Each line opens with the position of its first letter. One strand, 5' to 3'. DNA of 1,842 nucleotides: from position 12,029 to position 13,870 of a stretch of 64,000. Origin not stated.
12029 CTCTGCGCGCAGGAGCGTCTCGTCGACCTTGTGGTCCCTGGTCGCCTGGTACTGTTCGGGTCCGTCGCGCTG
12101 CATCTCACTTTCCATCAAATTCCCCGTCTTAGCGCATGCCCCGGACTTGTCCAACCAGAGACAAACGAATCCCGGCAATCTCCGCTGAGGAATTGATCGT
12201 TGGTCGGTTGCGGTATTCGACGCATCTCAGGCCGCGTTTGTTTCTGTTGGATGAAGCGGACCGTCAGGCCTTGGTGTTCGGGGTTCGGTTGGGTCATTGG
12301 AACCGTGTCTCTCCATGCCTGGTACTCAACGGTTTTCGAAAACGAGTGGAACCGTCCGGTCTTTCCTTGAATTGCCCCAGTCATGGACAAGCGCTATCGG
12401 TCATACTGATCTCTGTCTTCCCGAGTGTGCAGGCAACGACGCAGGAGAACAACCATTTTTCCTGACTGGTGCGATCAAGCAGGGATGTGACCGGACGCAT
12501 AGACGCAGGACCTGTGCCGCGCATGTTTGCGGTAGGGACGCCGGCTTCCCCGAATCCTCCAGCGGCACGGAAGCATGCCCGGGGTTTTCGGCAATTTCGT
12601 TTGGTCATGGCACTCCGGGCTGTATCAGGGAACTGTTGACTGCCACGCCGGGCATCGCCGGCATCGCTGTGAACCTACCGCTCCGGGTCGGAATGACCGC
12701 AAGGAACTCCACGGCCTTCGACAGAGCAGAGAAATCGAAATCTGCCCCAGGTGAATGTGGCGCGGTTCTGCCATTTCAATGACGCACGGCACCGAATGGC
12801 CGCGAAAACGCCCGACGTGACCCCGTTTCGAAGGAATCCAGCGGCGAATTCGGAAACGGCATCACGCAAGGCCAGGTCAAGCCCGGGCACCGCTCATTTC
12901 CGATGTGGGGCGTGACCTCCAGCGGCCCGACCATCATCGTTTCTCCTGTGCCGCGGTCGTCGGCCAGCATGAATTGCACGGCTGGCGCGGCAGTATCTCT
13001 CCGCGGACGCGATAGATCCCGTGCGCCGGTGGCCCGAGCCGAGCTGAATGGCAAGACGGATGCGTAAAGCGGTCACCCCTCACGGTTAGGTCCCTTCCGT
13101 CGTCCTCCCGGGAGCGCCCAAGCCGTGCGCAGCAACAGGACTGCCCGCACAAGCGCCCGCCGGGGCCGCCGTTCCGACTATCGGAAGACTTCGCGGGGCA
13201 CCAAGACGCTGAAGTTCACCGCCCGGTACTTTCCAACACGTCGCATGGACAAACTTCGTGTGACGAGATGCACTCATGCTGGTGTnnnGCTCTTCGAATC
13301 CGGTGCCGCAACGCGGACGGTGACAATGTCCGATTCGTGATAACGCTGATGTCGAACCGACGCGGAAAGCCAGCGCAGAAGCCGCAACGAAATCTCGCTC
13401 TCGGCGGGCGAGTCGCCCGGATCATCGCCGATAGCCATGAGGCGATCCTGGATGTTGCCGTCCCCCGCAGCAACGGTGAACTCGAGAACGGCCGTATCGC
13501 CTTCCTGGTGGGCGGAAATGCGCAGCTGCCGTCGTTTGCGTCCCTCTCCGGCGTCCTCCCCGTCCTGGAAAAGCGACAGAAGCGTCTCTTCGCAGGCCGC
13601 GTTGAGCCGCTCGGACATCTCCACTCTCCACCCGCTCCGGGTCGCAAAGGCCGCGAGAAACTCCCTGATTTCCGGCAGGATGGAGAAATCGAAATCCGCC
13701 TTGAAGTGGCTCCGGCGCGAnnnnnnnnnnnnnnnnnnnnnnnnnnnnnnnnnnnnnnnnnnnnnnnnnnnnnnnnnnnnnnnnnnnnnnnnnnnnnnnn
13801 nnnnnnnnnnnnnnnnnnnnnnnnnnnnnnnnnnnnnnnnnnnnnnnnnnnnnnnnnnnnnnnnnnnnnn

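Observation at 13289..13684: NCS2 (UraA-fold) permease fused to an RsbW/SpoIIAB-like anti-sigma-kinase domain with degenerate ATP motifs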

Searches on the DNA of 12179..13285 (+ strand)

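Call 86: search_dna_similar(query=window:12179-13285:+, collection=plasmids, mode=distant, max_rows=5)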
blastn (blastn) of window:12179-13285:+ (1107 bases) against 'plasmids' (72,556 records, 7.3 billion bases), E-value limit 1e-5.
Records with a match: 2; places in all: 2; records where one place covers at least 80% of the query: 0.
Best place of each record, by identity: 60-80% 2.
By first word of the organism name: Bradyrhizobium 2.
By predicted mobility (MOB-suite, as given by PLSDB): conjugative 2.
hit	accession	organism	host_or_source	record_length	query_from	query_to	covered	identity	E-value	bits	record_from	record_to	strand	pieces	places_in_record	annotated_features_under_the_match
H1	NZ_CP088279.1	Bradyrhizobium barranii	Glycine max cv. AC Glengarry,cell ...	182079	749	824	7%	79.2%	3e-7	64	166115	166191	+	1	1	helicase-related protein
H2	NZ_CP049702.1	Bradyrhizobium barranii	Glycine max cv. AC Glengarry,cell ...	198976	749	824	7%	79.2%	3e-7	64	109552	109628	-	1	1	helicase-related protein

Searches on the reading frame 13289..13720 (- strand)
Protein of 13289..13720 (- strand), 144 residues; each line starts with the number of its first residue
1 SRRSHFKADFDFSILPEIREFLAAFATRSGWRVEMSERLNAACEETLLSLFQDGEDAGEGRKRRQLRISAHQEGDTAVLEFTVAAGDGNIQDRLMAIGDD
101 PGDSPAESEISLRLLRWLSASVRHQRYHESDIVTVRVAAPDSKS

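Call 4: search_protein_families(library=pfam, proteins=[window:13289-13720:-], max_evalue=10)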
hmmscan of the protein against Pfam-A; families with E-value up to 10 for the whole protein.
window:13289-13720:- (144 aa): 2 families
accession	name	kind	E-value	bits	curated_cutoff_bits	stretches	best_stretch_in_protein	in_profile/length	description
PF13581.12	HATPase_c_2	-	0.0031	17.9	27.4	1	15-133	8-123/127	Histidine kinase-like ATPase domain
PF18028.7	Zmiz1_N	-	0.17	12.7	28.9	1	5-45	37-76/99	Zmiz1 N-terminal tetratricopeptide repeat domain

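Call 5: search_protein_families(library=ncbifam, proteins=[window:13289-13720:-], max_evalue=10)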
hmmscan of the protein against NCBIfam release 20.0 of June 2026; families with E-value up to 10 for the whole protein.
window:13289-13720:- (144 aa): 1 family
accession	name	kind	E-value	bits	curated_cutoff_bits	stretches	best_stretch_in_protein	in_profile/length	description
NF041045.1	RsbA_anti_sig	subfamily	0.0039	16.5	210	1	9-136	185-299/303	anti-sigma factor RsbA family regulatory protein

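Call 7: search_solved_structures(query=window:13289-13720:-, max_evalue=10, show_alignments=3)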
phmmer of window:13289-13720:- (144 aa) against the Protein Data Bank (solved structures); distinct sequences matched with E-value up to 10: 2.
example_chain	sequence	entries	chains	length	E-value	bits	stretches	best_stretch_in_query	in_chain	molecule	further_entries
9nqd_3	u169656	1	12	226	0.89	13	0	79-105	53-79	Functional amyloid subunit FapC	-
9u4u_A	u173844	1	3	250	1.4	12.3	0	79-105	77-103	Functional amyloid subunit FapC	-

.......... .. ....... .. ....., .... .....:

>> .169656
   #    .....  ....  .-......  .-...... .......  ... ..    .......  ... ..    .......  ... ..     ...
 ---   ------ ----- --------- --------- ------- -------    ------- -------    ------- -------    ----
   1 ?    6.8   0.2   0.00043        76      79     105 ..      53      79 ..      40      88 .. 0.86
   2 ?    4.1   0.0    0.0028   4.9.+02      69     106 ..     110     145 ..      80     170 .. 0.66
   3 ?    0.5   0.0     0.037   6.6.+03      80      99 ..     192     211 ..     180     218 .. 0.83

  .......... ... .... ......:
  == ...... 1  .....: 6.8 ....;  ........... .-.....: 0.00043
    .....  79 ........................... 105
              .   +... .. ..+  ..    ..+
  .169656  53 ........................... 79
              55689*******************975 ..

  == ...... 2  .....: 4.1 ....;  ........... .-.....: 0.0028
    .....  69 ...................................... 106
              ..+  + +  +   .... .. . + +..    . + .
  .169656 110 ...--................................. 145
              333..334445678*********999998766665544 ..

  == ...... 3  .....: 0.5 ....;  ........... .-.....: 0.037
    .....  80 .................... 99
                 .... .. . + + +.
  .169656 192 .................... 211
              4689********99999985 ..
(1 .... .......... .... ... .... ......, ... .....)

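Call 12: search_solved_structures(query=A2, max_evalue=10, show_alignments=4)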
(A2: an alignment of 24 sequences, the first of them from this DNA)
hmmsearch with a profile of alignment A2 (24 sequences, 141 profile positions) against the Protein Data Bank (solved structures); distinct sequences matched with E-value up to 10: 0.

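Call 13: search_protein_families(library=pfam, alignment_id=A2, max_evalue=1)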
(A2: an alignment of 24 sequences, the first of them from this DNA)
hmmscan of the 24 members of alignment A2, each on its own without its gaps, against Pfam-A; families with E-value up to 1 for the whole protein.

A. member 1, seq(142 aa): 1 family
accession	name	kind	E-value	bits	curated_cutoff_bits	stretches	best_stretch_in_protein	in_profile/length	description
PF13581.12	HATPase_c_2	-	0.003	18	27.4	1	13-131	8-123/127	Histidine kinase-like ATPase domain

B. families by the number of members that match (of 24 scanned): 5 families
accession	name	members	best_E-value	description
PF13581.12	HATPase_c_2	15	3.3e-06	Histidine kinase-like ATPase domain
PF11250.13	FAF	1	0.071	Fantastic Four meristem regulator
PF13820.11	NCOA6_TRADD-N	1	0.098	Nuclear receptor coactivator 6, TRADD-N domain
PF18028.7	Zmiz1_N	1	0.15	Zmiz1 N-terminal tetratricopeptide repeat domain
PF06841.18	Phage_T4_gp19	1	0.21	T4-like virus tail tube protein gp19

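Call 28: predict_structure(alignment_id=A2)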
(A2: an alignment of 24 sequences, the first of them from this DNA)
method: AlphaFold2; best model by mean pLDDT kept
length: 142 residues; sequences in the alignment: 24
mean_pLDDT: 83.1   pTM: 0.80
mean pLDDT of the five models: 83.1, 77.1, 76.0, 74.8, 74.1
residues with pLDDT >= 90: 71; 70-90: 45; 50-70: 16; < 50: 10
segments of 3 or more residues with pLDDT < 50: 51-58
pLDDT, mean of each block of 10 residues (from residue 1): 91 93 92 93 87 47 90 94 79 70 69 91 89 87 42
secondary structure, 60 per line:
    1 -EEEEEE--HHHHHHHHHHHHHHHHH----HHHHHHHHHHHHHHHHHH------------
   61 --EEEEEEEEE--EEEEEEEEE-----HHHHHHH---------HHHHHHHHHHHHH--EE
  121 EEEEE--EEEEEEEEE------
elements in order: E2-7 H10-26 H31-48 E63-71 E74-82 H88-94 H104-116 E119-125 E128-136

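Call 30: fold_search(model_id=the predicted structure, library=pdb)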
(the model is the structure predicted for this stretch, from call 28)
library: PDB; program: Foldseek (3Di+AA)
matches with E <= 10: 723; with E <= 0.001: 19
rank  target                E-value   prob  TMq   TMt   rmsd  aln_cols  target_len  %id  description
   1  8ih8_D                9.5e-07  1.00  0.66  0.71   4.0       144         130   17  anti-sigmaF factor and Anti-sigmaF factor antagonist complex(usfx-RsfB) (released 2024-02-28)
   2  8ih8_C                1.0e-06  1.00  0.65  0.70   4.2       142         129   18  anti-sigmaF factor and Anti-sigmaF factor antagonist complex(usfx-RsfB) (released 2024-02-28)
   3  8jzt_B                4.5e-06  1.00  0.64  0.68   3.9       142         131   16  The sigF and anti-sigma factor complex (released 2024-10-16)
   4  6m37_C                7.3e-06  1.00  0.59  0.71   4.0       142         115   15  The crystal structure of B. subtilis RsbV/RsbW complex in the hexagonal crystal form (released 2020-07-15)
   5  8jzt_D                8.2e-06  1.00  0.61  0.66   4.7       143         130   15  The sigF and anti-sigma factor complex (released 2024-10-16)
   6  6m37_A                1.4e-05  1.00  0.56  0.68   4.4       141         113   18  The crystal structure of B. subtilis RsbV/RsbW complex in the hexagonal crystal form (released 2020-07-15)
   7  1l0o_A                2.6e-05  1.00  0.70  0.70   4.6       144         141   12  Crystal Structure of the Bacillus stearothermophilus Anti-Sigma Factor SpoIIAB with the Sporulation Sigma Factor Sigma (released 2002-04-03)
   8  1til_E                3.3e-05  1.00  0.72  0.73   4.0       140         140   11  Crystal Structures of the ADP and ATP bound forms of the Bacillus Anti-sigma factor SpoIIAB in complex with the Anti-a (released 2004-06-15)
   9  8jzt_F                3.9e-05  1.00  0.62  0.66   4.1       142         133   16  The sigF and anti-sigma factor complex (released 2024-10-16)
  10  6m36_A                4.7e-05  1.00  0.55  0.72   4.1       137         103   21  The crystal structure of B. subtilis RsbV/RsbW complex in the monoclinic crystal form (released 2020-07-15)
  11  1tid_C                5.6e-05  1.00  0.68  0.72   4.1       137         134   11  Crystal Structures of the ADP and ATP bound forms of the Bacillus Anti-sigma factor SpoIIAB in complex with the Anti-a (released 2004-06-15)
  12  6m36_C                6.3e-05  1.00  0.55  0.71   4.0       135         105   19  The crystal structure of B. subtilis RsbV/RsbW complex in the monoclinic crystal form (released 2020-07-15)
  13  6m36_O                7.6e-05  1.00  0.56  0.77   3.6       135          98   19  The crystal structure of B. subtilis RsbV/RsbW complex in the monoclinic crystal form (released 2020-07-15)
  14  1tid_A                8.5e-05  1.00  0.67  0.70   4.5       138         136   11  Crystal Structures of the ADP and ATP bound forms of the Bacillus Anti-sigma factor SpoIIAB in complex with the Anti-a (released 2004-06-15)
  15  6m36_G                8.5e-05  1.00  0.55  0.71   3.9       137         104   20  The crystal structure of B. subtilis RsbV/RsbW complex in the monoclinic crystal form (released 2020-07-15)
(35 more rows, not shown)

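Call 40: search_protein_representatives(alignment_id=A2)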
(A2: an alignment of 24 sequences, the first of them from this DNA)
Query: 24 sequences, 141 profile positions. Proteins with E-value up to 0.001 (for the whole library): 729; up to 1e-10: 514; up to 1e-30: 139. The best 150 are listed.
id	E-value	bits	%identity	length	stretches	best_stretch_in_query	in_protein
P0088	1.3e-54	200.2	-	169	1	1-139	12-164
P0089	2.3e-54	199.4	-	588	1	1-138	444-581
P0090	3.7e-54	198.8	-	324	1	1-138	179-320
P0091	6.6e-54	197.9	-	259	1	1-138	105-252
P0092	5.8e-53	194.9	-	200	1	1-136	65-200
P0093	1.1e-52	194.0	-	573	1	1-139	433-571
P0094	3.5e-52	192.3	-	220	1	1-137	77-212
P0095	1.3e-51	190.5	-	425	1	1-139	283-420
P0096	3.5e-51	189.1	-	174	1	1-138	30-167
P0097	5.0e-51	188.6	-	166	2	13-138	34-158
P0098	1.8e-50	186.8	-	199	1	1-138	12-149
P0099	5.7e-49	181.9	-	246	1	9-139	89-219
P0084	3.2e-48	179.5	-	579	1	2-137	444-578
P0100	3.7e-48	179.3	-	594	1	2-138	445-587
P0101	5.0e-48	178.9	-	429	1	1-138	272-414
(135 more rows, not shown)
